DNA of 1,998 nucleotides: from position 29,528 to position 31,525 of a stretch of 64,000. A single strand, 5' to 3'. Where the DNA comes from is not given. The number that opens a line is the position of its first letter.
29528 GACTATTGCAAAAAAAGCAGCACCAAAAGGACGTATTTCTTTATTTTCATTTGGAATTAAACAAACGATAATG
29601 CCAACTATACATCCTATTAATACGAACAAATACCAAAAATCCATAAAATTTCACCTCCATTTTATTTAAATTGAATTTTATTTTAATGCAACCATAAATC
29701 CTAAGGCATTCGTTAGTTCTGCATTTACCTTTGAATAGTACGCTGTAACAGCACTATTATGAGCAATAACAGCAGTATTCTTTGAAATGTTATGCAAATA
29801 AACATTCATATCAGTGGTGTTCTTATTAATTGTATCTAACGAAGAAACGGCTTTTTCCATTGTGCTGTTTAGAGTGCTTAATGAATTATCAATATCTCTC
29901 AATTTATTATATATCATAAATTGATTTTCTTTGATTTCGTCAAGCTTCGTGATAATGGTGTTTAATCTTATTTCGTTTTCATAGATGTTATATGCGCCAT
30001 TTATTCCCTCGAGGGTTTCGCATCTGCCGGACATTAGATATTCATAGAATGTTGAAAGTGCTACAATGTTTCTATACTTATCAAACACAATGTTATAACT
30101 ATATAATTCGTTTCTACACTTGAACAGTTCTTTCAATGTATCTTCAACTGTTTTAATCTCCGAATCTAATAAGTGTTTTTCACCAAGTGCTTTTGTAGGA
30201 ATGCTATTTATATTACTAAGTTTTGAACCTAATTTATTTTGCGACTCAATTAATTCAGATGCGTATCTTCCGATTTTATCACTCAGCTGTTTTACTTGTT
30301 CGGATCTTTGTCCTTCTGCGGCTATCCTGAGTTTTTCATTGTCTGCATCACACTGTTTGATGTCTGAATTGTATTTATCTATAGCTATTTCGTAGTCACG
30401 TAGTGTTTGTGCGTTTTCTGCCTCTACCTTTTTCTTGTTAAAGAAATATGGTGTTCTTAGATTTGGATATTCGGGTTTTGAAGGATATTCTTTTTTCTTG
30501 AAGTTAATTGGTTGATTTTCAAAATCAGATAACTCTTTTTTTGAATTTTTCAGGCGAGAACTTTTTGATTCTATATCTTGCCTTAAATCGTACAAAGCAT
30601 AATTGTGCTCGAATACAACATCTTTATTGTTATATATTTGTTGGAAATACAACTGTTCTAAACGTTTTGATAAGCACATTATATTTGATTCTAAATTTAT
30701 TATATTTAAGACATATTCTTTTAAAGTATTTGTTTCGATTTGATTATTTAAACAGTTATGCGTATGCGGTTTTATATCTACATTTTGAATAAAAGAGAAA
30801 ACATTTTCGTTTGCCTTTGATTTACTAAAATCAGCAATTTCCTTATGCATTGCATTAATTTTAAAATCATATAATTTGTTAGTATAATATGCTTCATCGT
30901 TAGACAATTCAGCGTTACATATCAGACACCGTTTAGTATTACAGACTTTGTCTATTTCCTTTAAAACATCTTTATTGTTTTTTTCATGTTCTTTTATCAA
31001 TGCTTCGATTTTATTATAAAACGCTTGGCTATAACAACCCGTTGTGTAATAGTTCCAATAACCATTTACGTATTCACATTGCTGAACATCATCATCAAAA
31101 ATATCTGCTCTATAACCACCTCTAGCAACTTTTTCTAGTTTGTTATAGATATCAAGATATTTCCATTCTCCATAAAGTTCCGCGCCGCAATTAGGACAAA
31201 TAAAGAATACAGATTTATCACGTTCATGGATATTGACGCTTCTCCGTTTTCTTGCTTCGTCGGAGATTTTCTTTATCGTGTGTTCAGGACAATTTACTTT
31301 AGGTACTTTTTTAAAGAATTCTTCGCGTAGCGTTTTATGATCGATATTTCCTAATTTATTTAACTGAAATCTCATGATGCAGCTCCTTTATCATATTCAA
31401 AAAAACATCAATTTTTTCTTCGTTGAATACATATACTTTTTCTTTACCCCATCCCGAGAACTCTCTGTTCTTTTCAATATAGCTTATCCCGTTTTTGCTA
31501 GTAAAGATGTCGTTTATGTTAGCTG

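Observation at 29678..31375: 565-aa protein: N-terminal CxxH...CxxC zinc ribbon, second Cys cluster, ~400-aa coiled coil and hydrophobic tail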

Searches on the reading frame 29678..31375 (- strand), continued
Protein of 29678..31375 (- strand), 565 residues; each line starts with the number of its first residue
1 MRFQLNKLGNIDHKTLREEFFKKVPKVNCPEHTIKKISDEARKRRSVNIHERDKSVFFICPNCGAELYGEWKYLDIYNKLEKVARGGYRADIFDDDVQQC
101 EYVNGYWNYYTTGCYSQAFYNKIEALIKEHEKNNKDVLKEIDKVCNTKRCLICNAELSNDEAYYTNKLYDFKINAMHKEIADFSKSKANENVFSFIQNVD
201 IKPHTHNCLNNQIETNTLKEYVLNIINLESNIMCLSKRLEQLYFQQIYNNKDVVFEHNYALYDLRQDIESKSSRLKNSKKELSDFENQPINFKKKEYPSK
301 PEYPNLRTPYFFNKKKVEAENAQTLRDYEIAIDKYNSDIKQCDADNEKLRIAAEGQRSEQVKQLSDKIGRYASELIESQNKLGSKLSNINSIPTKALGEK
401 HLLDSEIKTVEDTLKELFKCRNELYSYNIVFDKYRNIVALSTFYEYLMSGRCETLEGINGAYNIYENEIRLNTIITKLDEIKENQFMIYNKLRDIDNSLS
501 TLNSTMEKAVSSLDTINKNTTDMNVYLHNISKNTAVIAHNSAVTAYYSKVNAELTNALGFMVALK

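Call 116: search_protein_families(library=pfam, proteins=[L033:5251-5478:-, L034:5195-5554:-, L035:5115-5354:-, L052:526-747:-, L024:4906-5148:-, L037:5231-5473:-, L043:3319-3621:-, L047:5092-5331:-, L031:3481-3798:-, L026:5541-5936:-], max_evalue=0.001)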
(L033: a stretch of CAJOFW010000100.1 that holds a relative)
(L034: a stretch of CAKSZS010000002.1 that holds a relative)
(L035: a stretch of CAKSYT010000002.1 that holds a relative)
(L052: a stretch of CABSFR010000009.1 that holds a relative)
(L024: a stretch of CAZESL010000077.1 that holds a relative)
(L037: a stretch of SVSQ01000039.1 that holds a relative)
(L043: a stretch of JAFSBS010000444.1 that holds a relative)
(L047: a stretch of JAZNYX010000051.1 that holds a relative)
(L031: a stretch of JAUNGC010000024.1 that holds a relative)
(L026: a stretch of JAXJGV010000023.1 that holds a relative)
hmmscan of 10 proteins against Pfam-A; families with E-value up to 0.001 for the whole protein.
L033:5251-5478:- (75 aa): 1 family
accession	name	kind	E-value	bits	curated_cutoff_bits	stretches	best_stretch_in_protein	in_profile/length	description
PF13443.12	HTH_26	-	5e-19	68.7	22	1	9-69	1-63/63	Cro/C1-type HTH DNA-binding domain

L034:5195-5554:- (119 aa): 1 family
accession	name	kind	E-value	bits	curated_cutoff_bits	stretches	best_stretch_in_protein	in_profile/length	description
PF13443.12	HTH_26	-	2.3e-15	57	22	1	51-110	2-63/63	Cro/C1-type HTH DNA-binding domain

L035:5115-5354:- (79 aa): 1 family
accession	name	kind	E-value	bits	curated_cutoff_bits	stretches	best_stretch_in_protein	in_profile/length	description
PF13443.12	HTH_26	-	2e-15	57.2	22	1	11-70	2-63/63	Cro/C1-type HTH DNA-binding domain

L052:526-747:- (73 aa): 1 family
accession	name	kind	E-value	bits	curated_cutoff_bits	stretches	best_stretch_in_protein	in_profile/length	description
PF13443.12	HTH_26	-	2.8e-15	56.8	22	1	10-69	2-63/63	Cro/C1-type HTH DNA-binding domain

L024:4906-5148:- (80 aa): 2 families
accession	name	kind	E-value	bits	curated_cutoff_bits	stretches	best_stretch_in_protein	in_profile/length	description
PF01381.28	HTH_3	-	5.7e-06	26.7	23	1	18-76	2-55/55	Helix-turn-helix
PF13560.12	HTH_31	-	3.5e-05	24.5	27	1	14-74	3-59/64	Helix-turn-helix domain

L037:5231-5473:- (80 aa): 2 families
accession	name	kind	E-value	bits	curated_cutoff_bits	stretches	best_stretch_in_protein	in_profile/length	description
PF12844.13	HTH_19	-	4.6e-06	26.9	30.2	1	15-78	1-59/64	Helix-turn-helix domain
PF01381.28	HTH_3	-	0.00011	22.6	23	1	18-77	1-55/55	Helix-turn-helix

L043:3319-3621:- (100 aa): 4 families
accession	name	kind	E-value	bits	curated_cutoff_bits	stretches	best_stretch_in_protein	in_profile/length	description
PF01381.28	HTH_3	-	5.9e-08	33.1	23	1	32-90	2-55/55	Helix-turn-helix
PF13443.12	HTH_26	-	0.0001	22.9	22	1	35-92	6-59/63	Cro/C1-type HTH DNA-binding domain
PF12844.13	HTH_19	-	0.00012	22.3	30.2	1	30-90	3-58/64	Helix-turn-helix domain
PF13560.12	HTH_31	-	0.00015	22.4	27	1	29-90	4-61/64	Helix-turn-helix domain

L047:5092-5331:- (79 aa): 8 families
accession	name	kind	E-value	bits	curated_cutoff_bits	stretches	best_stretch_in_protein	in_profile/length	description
PF01381.28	HTH_3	-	1.4e-11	44.7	23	1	20-72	3-53/55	Helix-turn-helix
PF13560.12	HTH_31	-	1.1e-07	32.5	27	1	21-48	9-36/64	Helix-turn-helix domain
PF12844.13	HTH_19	-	1.7e-07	31.5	30.2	1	17-75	3-59/64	Helix-turn-helix domain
PF04545.22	Sigma70_r4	-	6.5e-05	22.8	24.1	1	21-48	15-42/50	Sigma-70, region 4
PF13413.12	HTH_25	-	0.00011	22.4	24.6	1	22-73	6-61/62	Helix-turn-helix domain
PF13443.12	HTH_26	-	0.00056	20.5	22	1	23-78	7-61/63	Cro/C1-type HTH DNA-binding domain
PF13412.12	HTH_24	-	0.00077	19.4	21.9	0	22-44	13-35/48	Winged helix-turn-helix DNA-binding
PF13744.12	HTH_37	-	0.00093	19.4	27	1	21-71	26-75/80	Helix-turn-helix domain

L031:3481-3798:- (105 aa): 4 families
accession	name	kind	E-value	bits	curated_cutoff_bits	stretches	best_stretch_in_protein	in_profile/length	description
PF01381.28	HTH_3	-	6.2e-13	49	23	1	10-62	1-53/55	Helix-turn-helix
PF12844.13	HTH_19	-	1.5e-08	34.8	30.2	1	7-59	1-53/64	Helix-turn-helix domain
PF13560.12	HTH_31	-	1.5e-06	28.9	27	1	6-60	2-57/64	Helix-turn-helix domain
PF13443.12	HTH_26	-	2.6e-05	24.8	22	1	10-61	2-54/63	Cro/C1-type HTH DNA-binding domain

L026:5541-5936:- (131 aa): 3 families
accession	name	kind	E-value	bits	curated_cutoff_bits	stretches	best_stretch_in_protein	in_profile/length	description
PF12844.13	HTH_19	-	2.4e-07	31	30.2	1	36-94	2-60/64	Helix-turn-helix domain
PF13443.12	HTH_26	-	4.8e-07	30.4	22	1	37-95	1-60/63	Cro/C1-type HTH DNA-binding domain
PF01381.28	HTH_3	-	5e-06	26.9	23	1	40-92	3-55/55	Helix-turn-helix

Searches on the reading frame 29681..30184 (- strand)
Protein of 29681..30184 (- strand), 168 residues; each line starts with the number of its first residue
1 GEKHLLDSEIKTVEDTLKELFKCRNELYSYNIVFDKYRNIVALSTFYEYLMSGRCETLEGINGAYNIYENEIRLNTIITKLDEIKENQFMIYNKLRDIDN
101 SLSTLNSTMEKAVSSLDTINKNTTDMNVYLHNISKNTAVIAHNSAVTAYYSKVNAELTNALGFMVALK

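Call 47: find_homologous_proteins(query=A2, max_evalue=0.001)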
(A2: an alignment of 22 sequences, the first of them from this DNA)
Query A2 (22 sequences) (168 aa, profile of the alignment): 238 proteins with E <= 0.001 among 4412 candidates; the best 120 are listed.
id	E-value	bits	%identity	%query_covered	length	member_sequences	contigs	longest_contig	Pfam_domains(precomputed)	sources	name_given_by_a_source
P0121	1.3e-56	209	39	86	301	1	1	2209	-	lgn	-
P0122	1.5e-55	205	45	72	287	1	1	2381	-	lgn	-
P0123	5.0e-55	203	42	95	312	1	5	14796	-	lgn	-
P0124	1.0e-53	199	41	81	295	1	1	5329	-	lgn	-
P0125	1.1e-53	199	39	88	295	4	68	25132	-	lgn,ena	-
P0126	1.2e-53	199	40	80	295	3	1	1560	-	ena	-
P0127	8.1e-53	196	41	95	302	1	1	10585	-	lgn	-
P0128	2.4e-52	195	63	99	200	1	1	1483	-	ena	-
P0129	2.9e-52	195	40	95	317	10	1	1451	-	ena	-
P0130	6.2e-52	193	41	72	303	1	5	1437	-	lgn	-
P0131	2.0e-51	192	40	75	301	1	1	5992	-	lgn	-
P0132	2.0e-51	192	38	96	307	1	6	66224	-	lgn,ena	-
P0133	2.4e-51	192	37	98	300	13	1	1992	-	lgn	-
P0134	3.3e-51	191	36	99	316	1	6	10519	-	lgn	-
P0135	5.7e-51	190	63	99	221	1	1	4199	-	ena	-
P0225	4.3e-46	174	41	89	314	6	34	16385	-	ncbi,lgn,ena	-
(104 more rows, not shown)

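Call 76: find_encoding_contigs(protein=P0125, flank=7000, max_places=4)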
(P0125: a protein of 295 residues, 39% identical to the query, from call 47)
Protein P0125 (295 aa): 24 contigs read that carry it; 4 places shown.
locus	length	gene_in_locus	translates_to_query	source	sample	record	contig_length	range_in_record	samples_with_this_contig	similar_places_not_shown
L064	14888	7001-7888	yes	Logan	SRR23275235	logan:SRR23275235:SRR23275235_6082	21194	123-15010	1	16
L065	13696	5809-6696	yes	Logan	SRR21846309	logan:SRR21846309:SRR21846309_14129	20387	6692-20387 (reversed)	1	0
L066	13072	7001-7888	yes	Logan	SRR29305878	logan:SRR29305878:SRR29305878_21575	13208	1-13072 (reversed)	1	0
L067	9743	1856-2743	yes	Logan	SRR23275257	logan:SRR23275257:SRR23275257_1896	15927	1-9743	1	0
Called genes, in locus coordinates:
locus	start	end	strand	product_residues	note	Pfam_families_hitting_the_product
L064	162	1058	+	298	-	PF01584:CheW, PF00072:Response_reg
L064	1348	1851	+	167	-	-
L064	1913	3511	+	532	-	-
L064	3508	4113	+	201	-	PF00117:GATase, PF01174:SNO (faint)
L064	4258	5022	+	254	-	PF00977:His_biosynth, PF01207:Dus (faint), PF02581:TMP-TENI (faint), PF03060:NMO (faint)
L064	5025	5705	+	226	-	PF03167:UDG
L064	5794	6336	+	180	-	PF08974:DUF1877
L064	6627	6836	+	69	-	-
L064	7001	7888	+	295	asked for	-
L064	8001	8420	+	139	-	-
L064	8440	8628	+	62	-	-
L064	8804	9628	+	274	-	PF07155:ECF-ribofla_trS (weak), PF12822:ECF_trnsprt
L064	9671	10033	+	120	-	-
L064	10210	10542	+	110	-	PF10021:PARG_cat_microb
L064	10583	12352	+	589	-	PF13306:LRR_5, PF13855:LRR_8 (faint), PF13306:LRR_5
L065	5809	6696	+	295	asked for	-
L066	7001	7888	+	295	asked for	-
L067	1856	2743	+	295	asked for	-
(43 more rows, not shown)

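Call 77: find_encoding_contigs(protein=P0225, flank=7000, max_places=4)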
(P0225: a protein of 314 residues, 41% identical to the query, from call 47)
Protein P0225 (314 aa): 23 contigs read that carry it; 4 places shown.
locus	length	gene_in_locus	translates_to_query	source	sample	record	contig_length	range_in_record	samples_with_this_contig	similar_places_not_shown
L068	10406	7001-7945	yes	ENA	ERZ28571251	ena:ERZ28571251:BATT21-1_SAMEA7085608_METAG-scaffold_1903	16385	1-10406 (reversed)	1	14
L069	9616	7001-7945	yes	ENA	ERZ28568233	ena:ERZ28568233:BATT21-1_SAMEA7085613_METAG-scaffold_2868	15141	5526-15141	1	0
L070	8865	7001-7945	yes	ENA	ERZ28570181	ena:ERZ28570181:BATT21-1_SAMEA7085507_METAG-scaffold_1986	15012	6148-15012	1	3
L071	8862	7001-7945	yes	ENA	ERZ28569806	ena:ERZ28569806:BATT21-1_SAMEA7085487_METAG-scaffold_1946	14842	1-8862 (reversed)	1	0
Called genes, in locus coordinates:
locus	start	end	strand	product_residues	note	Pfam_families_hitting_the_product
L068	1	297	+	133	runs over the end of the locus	-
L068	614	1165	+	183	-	-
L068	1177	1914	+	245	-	PF04909:Amidohydro_2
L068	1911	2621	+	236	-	PF01026:TatD_DNase (weak), PF04909:Amidohydro_2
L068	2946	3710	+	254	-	PF01380:SIS (weak)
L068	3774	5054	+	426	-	PF02378:PTS_EIIC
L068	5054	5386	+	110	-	PF02302:PTS_IIB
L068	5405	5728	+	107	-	PF02255:PTS_IIA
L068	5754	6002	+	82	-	PF00381:PTS-HPr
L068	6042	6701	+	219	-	PF05524:PEP-utilisers_N, PF00391:PEP-utilizers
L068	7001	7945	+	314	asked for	-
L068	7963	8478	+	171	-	-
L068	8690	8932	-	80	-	PF13443:HTH_26, PF13560:HTH_31 (weak), PF01381:HTH_3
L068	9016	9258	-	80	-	PF13443:HTH_26, PF01381:HTH_3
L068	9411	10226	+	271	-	-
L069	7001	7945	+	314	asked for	-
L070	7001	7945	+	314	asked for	-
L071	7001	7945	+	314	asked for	-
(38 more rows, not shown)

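Call 96: search_solved_structures(query=A2, max_evalue=10)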
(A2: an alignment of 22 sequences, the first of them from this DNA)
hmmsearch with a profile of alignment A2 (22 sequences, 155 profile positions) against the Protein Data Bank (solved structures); distinct sequences matched with E-value up to 10: 23.
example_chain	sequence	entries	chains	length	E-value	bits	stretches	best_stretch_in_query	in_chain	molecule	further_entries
2lf7_A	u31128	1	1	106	0.034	17.2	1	6-59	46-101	Transcription factor ETV6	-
2dao_A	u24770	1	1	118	0.04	16.9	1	6-59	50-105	Transcription factor ETV6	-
2lf8_A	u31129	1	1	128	0.051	16.6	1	6-59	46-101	Transcription factor ETV6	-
8qae_A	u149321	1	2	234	0.13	15.3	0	78-149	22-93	sc-apCC-6-SLLA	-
4kht_A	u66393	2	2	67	0.16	14.9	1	84-128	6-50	Gp41 helix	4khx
4r0r_A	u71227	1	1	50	0.17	14.9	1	84-121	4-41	eboIZN21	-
9r1o_A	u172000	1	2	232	0.23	14.5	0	85-151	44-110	sc-apCC-6-DPH-NR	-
9eg6_A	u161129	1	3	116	0.37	13.8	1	77-134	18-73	Caveolae-associated protein 1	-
2md5_A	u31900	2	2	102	0.42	13.6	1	6-35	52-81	Transcription factor ETV6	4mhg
8a3k_UNK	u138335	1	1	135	0.47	13.5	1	73-129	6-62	sc-apCC-4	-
4qkv_A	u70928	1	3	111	0.65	13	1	77-137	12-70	Polymerase I and transcript release factor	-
8snb_1E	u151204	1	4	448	0.68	13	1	54-123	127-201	Coiled-coil domain-containing protein 105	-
9egn_A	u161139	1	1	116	0.69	12.9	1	77-136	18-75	Caveolae-associated protein 1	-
2ch7_B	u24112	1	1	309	0.91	12.5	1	79-151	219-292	METHYL-ACCEPTING CHEMOTAXIS PROTEIN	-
9eiu_A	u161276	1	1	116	1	12.4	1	77-141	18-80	Caveolae-associated protein 1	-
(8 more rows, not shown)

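Call 110: search_protein_families(library=padloc, alignment_id=A6, max_evalue=0.00001)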
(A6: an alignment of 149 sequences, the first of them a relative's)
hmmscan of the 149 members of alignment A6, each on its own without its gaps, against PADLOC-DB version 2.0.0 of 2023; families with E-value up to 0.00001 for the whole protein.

A. member 1, L068:7945-8478:+ (177 aa): 0 families

B. families by the number of members that match (of 149 scanned): 36 families (the first 25 are shown)
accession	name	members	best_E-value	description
PDLC02926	HTH_VI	4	1.5e-15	-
PDLC04142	capH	4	6.2e-13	capH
PDLC03665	Control_protein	4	7.6e-09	control protein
PDLC03949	RmrA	4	9.5e-09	-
PDLC03947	RmrA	4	1.5e-07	-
PDLC03944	RmrA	4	3.2e-07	-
PDLC04775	PDC-M69A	3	1.7e-09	-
PDLC03953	RmrA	3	6.9e-08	-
PDLC03951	RmrA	3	7.2e-08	-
PDLC03954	RmrA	3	3.3e-07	-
PDLC03952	RmrA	3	3.7e-07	-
PDLC03946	RmrA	3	4.5e-07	-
PDLC01097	C3a214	2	1.6e-22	GlgB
PDLC04838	PDC-S04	1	6.6e-72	-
PDLC04839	PDC-S04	1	2.3e-36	-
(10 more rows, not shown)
